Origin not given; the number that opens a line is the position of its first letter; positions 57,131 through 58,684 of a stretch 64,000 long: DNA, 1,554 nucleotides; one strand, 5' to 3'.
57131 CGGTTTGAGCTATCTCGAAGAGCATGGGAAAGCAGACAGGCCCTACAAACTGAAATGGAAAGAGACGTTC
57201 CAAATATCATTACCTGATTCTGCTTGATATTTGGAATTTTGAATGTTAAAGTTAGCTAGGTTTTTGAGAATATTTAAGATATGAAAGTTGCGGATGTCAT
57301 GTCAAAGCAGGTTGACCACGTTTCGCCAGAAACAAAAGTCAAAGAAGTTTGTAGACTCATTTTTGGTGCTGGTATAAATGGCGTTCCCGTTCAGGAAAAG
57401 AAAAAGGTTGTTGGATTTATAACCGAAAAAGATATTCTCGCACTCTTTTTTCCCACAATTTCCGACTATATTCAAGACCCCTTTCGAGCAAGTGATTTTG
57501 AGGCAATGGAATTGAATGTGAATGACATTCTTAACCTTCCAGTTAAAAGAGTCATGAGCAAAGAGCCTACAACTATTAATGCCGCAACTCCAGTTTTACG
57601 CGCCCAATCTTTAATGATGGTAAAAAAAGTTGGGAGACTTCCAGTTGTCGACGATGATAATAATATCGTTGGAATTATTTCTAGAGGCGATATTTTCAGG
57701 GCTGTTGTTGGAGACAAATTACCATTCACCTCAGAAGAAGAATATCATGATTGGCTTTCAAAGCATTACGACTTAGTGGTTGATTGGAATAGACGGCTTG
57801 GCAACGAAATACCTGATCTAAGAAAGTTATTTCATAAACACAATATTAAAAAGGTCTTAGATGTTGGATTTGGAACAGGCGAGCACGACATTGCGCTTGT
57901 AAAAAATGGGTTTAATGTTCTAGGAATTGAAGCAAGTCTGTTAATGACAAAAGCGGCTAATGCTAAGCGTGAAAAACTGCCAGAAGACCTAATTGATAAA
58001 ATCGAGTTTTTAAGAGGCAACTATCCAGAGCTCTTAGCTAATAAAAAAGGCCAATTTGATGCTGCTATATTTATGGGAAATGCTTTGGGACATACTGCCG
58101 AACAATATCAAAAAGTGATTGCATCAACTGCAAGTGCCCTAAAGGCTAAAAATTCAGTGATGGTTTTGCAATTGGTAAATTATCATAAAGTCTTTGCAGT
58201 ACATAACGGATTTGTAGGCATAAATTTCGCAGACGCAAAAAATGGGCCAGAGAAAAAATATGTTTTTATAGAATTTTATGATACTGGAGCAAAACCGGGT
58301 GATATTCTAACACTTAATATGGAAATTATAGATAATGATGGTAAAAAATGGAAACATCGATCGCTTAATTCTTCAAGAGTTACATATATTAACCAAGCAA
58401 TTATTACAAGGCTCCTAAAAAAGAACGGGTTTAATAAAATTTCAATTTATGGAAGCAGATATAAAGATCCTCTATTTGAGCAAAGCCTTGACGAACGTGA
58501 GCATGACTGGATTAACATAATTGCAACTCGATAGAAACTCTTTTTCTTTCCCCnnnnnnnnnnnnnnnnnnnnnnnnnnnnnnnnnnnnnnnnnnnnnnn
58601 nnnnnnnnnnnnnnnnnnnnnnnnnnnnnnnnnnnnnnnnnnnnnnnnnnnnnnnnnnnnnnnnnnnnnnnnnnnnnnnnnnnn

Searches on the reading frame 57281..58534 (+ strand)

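Call 55: search_protein_families(library=ncbifam, proteins=[window:57281-58534:+], max_evalue=1e-15)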
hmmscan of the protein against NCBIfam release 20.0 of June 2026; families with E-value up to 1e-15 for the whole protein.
window:57281-58534:+ (417 aa): 1 family
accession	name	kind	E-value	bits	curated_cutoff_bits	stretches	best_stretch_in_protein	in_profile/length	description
NF051855.1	GlySarMtaseBact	equivalog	4.6e-18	65.8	350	1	152-392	17-237/259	glycine/sarcosine N-methyltransferase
